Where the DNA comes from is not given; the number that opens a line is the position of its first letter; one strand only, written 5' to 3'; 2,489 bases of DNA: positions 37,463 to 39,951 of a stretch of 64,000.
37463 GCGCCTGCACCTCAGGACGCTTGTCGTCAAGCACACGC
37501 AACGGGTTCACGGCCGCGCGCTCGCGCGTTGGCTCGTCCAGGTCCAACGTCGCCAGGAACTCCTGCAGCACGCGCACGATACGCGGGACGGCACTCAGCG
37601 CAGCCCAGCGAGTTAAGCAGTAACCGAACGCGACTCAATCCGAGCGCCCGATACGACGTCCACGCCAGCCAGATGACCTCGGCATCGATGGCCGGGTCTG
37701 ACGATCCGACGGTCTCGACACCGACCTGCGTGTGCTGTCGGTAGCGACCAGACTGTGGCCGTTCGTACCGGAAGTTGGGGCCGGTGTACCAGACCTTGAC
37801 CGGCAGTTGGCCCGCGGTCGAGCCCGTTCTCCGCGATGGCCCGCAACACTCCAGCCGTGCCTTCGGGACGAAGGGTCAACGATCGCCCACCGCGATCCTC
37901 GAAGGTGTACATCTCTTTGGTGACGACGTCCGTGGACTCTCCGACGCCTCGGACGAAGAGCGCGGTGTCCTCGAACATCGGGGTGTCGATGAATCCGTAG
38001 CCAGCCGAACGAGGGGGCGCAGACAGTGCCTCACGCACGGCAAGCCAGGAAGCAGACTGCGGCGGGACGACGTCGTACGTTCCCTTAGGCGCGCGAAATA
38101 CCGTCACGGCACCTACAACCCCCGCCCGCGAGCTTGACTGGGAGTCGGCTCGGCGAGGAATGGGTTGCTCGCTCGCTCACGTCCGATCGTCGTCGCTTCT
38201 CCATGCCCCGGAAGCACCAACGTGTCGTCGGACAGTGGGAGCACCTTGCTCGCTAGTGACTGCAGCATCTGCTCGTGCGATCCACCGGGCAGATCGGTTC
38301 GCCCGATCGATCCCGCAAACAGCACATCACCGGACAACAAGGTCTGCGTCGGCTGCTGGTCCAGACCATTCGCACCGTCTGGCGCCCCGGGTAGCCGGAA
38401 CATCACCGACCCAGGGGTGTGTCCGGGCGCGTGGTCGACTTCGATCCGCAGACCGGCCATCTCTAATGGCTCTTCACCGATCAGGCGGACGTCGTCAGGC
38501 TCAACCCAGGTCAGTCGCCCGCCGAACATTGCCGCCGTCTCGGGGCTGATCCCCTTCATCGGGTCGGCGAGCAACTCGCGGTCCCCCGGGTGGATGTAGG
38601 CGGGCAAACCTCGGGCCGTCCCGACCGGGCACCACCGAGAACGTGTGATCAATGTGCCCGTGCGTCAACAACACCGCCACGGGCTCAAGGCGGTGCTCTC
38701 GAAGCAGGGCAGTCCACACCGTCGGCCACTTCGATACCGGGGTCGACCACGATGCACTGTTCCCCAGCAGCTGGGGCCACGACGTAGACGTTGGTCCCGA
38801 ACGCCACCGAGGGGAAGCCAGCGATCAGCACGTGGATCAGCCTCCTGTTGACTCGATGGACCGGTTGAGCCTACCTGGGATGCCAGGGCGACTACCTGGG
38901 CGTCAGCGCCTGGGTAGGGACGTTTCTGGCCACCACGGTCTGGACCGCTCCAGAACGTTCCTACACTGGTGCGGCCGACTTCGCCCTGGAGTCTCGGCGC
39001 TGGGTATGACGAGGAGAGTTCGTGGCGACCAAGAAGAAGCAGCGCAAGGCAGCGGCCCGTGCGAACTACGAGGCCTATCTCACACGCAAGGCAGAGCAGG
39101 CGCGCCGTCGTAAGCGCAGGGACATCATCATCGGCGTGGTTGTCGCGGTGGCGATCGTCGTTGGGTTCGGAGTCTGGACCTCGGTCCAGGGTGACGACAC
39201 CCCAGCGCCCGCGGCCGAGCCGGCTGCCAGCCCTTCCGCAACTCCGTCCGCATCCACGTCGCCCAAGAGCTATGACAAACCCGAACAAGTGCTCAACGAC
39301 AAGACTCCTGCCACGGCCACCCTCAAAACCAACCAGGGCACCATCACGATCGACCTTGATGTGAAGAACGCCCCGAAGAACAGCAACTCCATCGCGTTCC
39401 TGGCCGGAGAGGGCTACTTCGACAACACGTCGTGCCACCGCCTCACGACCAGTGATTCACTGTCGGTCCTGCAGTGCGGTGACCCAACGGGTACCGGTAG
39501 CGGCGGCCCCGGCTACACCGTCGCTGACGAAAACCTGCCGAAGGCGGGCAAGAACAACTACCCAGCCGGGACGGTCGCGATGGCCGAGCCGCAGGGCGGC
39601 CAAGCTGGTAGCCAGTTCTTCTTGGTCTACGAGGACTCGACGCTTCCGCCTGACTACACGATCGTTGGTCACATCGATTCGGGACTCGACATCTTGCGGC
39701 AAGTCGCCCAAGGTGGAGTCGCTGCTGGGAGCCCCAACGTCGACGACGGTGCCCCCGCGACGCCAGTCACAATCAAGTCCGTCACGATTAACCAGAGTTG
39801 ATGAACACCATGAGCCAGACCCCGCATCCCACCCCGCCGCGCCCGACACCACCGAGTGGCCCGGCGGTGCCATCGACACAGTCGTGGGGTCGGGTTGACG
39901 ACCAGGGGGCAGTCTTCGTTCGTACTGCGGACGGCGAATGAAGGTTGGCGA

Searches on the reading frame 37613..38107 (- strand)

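Call 55: search_protein_families(library=pfam, proteins=[window:37613-38107:-], max_evalue=0.001)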
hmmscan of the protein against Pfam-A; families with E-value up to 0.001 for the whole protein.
window:37613-38107:- (164 aa): 1 family
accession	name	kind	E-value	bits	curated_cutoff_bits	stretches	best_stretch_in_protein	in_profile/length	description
PF13393.11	tRNA-synt_His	-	5.9e-11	42.6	25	1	9-94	1-82/308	Histidyl-tRNA synthetase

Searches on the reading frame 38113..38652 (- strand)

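Call 55: search_protein_families(library=pfam, proteins=[window:38113-38652:-], max_evalue=0.001)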
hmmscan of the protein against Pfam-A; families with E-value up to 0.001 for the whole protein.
window:38113-38652:- (179 aa): 1 family
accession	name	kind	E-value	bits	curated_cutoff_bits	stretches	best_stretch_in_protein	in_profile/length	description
PF00753.33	Lactamase_B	-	7.1e-09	36.3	22.7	1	103-150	143-196/196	Metallo-beta-lactamase superfamily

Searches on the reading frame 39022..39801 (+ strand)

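Call 55: search_protein_families(library=pfam, proteins=[window:39022-39801:+], max_evalue=0.001)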
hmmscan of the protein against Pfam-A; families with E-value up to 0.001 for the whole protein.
window:39022-39801:+ (259 aa): 1 family
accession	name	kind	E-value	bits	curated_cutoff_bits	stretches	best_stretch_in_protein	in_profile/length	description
PF00160.26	Pro_isomerase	-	9.7e-22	78.3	21.7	1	100-255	3-158/159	Cyclophilin type peptidyl-prolyl cis-trans isomerase/CLD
